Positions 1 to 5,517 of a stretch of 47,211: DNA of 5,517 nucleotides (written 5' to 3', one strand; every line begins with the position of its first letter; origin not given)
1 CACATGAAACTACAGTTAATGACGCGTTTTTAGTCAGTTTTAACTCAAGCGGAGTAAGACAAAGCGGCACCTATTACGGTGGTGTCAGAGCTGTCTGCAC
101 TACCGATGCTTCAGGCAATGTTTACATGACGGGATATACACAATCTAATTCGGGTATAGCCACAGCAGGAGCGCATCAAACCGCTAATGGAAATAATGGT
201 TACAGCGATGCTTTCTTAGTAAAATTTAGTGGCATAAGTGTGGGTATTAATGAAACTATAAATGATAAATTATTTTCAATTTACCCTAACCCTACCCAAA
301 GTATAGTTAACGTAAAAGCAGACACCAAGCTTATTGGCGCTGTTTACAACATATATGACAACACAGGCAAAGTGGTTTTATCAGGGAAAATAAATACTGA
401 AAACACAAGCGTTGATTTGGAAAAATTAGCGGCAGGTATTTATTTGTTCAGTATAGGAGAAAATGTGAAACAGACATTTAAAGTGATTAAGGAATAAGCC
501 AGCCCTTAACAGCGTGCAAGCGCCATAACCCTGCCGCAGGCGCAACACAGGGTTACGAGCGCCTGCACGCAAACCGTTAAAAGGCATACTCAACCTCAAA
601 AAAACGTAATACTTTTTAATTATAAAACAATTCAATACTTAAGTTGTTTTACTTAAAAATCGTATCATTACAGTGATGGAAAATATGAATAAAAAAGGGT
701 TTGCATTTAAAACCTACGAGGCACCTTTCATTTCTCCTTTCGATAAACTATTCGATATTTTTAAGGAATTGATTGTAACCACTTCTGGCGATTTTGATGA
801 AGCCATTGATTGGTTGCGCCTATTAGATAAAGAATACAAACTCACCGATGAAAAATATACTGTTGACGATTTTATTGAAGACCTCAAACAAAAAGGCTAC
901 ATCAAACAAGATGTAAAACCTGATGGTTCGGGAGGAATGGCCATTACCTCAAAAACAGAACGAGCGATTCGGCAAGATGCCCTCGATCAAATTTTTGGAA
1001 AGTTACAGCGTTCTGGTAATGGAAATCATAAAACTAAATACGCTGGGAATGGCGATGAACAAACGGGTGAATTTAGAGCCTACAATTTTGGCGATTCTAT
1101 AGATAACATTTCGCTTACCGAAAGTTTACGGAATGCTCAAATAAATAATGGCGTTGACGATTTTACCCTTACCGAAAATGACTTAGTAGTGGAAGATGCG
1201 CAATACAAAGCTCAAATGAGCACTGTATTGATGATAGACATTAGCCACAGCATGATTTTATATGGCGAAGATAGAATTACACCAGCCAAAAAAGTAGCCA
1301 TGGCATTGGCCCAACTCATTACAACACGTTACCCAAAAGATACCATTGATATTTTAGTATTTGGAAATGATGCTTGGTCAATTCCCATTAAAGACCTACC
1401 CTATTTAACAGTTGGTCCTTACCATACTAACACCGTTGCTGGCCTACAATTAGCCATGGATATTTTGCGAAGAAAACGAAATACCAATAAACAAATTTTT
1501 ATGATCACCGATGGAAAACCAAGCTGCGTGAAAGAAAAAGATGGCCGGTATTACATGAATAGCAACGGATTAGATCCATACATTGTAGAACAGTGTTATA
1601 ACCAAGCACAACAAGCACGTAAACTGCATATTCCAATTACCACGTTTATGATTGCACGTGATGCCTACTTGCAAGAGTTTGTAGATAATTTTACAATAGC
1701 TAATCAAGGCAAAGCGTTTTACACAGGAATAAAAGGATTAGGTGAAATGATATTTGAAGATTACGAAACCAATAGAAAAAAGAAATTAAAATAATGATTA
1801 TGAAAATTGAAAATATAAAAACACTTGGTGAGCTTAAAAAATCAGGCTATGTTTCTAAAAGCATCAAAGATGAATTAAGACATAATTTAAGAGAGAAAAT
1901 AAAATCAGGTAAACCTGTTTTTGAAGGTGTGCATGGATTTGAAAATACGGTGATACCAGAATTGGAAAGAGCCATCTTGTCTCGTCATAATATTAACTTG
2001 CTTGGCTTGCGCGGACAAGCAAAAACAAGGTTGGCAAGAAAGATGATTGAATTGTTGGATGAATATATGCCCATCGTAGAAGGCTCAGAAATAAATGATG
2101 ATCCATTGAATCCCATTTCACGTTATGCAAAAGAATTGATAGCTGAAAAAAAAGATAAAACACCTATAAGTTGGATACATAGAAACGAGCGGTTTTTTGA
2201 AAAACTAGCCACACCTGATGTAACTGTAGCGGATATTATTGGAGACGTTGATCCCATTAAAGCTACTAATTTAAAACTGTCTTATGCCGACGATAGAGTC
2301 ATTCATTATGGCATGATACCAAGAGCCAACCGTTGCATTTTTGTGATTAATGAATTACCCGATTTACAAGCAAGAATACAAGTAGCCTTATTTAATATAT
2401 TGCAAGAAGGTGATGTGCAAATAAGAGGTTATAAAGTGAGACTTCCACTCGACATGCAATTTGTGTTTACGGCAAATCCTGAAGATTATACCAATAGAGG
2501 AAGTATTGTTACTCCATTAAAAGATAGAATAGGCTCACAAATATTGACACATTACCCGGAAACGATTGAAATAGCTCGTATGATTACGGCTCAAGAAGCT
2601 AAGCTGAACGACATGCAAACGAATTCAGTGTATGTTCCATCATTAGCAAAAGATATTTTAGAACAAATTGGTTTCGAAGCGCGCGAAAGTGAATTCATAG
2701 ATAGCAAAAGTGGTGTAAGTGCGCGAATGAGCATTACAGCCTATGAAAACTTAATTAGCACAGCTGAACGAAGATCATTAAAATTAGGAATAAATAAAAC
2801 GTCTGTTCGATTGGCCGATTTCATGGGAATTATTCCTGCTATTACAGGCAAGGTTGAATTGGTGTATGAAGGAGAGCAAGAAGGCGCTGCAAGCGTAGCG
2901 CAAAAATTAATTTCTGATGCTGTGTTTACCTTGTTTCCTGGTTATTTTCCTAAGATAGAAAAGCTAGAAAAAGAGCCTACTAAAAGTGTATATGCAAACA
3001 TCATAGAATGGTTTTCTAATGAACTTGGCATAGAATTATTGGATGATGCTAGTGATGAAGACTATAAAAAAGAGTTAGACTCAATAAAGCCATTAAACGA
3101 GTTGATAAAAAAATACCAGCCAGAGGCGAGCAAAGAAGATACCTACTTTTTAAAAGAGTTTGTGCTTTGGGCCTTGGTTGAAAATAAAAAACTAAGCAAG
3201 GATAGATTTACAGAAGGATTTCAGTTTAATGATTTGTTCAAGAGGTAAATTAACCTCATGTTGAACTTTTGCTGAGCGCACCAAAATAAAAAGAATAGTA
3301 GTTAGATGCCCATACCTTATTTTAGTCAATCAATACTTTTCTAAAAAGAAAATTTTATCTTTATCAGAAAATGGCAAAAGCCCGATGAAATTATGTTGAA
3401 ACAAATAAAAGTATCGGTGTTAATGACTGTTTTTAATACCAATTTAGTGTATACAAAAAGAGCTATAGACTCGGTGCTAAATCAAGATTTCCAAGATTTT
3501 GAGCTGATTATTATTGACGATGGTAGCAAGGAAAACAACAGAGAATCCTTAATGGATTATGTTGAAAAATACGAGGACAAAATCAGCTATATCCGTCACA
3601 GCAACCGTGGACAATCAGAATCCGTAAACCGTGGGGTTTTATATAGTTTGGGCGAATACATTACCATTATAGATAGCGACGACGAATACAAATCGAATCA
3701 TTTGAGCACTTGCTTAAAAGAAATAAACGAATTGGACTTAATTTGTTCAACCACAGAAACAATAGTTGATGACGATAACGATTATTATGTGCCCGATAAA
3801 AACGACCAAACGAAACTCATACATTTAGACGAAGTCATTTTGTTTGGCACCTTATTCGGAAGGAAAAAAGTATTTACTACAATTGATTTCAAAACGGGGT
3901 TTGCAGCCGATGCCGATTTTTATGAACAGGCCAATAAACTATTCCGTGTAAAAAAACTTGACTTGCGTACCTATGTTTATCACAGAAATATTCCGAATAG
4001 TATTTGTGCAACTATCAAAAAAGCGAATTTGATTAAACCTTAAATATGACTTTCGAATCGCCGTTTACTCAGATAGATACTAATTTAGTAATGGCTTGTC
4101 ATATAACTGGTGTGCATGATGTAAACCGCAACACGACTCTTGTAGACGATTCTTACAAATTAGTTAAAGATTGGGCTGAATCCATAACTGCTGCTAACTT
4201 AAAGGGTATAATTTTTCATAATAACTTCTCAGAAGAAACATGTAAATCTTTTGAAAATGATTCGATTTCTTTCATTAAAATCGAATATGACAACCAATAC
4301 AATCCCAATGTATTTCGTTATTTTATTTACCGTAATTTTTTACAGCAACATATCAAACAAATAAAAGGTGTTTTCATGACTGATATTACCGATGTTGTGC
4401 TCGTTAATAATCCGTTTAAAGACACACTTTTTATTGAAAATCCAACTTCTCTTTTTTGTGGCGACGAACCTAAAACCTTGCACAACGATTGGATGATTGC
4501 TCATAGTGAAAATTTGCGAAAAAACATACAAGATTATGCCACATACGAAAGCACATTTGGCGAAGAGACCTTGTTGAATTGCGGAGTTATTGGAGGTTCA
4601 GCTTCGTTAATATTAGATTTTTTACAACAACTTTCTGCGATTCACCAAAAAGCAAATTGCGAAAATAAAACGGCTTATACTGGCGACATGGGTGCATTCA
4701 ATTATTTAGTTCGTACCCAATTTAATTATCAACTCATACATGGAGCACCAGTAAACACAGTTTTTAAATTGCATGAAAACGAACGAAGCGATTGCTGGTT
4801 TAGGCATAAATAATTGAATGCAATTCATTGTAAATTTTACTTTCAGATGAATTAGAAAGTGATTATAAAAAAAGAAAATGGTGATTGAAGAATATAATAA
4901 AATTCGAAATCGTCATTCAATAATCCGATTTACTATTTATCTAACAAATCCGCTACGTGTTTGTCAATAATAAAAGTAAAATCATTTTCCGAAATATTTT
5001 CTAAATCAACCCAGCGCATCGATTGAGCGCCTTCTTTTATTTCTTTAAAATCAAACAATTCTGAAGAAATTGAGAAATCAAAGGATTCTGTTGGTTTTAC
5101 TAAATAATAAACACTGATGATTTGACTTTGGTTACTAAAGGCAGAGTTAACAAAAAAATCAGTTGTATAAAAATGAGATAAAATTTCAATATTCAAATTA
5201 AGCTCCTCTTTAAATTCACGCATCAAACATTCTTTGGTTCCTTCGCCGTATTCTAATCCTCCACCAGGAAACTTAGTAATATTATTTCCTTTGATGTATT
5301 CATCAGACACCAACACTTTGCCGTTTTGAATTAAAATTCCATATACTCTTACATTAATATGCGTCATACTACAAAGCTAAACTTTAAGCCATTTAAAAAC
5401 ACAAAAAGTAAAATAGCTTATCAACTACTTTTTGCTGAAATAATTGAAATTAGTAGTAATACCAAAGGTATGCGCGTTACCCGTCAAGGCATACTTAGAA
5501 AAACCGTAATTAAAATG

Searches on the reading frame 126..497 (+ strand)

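Call 8: search_protein_families(library=pfam, proteins=[window:126-497:+], max_evalue=0.001)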
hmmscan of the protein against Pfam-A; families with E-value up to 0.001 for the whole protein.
window:126-497:+ (123 aa): 1 family
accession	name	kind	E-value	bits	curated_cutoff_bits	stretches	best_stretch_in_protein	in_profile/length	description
PF18962.6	Por_Secre_tail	-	6e-13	49.3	27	1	52-119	1-72/75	Secretion system C-terminal sorting domain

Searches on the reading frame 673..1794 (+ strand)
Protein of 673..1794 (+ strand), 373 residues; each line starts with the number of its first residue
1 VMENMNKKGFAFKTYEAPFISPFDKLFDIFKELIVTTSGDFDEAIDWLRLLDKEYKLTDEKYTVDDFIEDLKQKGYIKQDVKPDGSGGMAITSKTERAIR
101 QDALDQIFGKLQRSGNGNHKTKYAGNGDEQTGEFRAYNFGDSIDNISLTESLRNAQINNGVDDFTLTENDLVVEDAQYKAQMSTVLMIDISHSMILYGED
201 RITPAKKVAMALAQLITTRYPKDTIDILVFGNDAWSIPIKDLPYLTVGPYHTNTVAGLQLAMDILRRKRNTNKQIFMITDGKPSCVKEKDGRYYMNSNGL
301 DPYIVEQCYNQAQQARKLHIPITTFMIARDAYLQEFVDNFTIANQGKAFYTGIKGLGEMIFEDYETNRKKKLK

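Call 8: search_protein_families(library=pfam, proteins=[window:673-1794:+], max_evalue=0.001)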
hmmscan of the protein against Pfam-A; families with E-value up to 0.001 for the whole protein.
window:673-1794:+ (373 aa): 1 family
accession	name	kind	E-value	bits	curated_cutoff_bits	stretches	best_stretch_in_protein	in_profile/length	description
PF13519.12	VWA_2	-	1.8e-08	35.4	27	1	184-282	1-107/107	von Willebrand factor type A domain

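Call 39: find_encoding_contigs(protein=window:673-1794:+, flank=10000, max_places=3)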
Protein window:673-1794:+ (373 aa): 1 contig read that carries it; 1 place shown.
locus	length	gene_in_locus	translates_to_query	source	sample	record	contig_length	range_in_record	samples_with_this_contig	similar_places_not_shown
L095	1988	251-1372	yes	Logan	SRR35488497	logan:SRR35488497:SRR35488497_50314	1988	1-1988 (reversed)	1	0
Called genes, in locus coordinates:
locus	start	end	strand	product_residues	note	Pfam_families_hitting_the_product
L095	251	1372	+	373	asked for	PF27098:Rv0959_3rd, PF13519:VWA_2 (weak)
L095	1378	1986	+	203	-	?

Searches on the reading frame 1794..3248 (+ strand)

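Call 8: search_protein_families(library=pfam, proteins=[window:1794-3248:+], max_evalue=0.001)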
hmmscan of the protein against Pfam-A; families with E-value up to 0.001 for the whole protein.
window:1794-3248:+ (484 aa): 3 families
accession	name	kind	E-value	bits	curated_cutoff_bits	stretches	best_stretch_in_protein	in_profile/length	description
PF07728.20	AAA_5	-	4.6e-07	30.4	22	1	131-245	25-138/139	AAA domain (dynein-related subfamily)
PF01078.27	Mg_chelatase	-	6.4e-06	26.2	20.3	0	171-230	98-159/207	Magnesium chelatase, subunit ChlI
PF00158.32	Sigma54_activat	-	5.8e-05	23.3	20.2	1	169-228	83-142/168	Sigma-54 interaction domain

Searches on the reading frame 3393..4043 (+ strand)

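Call 8: search_protein_families(library=pfam, proteins=[window:3393-4043:+], max_evalue=0.001)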
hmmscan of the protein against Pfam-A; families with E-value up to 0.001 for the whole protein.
window:3393-4043:+ (216 aa): 3 families
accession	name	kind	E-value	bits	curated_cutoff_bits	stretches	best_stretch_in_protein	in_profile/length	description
PF00535.33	Glycos_transf_2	-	2e-27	96.6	23.3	1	8-144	1-132/168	Glycosyl transferase family 2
PF10111.15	Glyco_tranf_2_2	-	1.4e-08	35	27.3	1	25-120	16-115/276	Glycosyltransferase like family 2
PF13641.12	Glyco_tranf_2_3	-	6.5e-05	23.5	27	1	7-104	3-104/230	Glycosyltransferase like family 2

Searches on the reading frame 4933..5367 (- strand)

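Call 8: search_protein_families(library=pfam, proteins=[window:4933-5367:-], max_evalue=0.001)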
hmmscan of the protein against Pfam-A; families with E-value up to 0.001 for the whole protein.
window:4933-5367:- (144 aa): 1 family
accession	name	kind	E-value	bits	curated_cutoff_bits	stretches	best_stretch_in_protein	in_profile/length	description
PF00293.34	NUDIX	-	2e-13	50.9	21.1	1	3-130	3-123/134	NUDIX domain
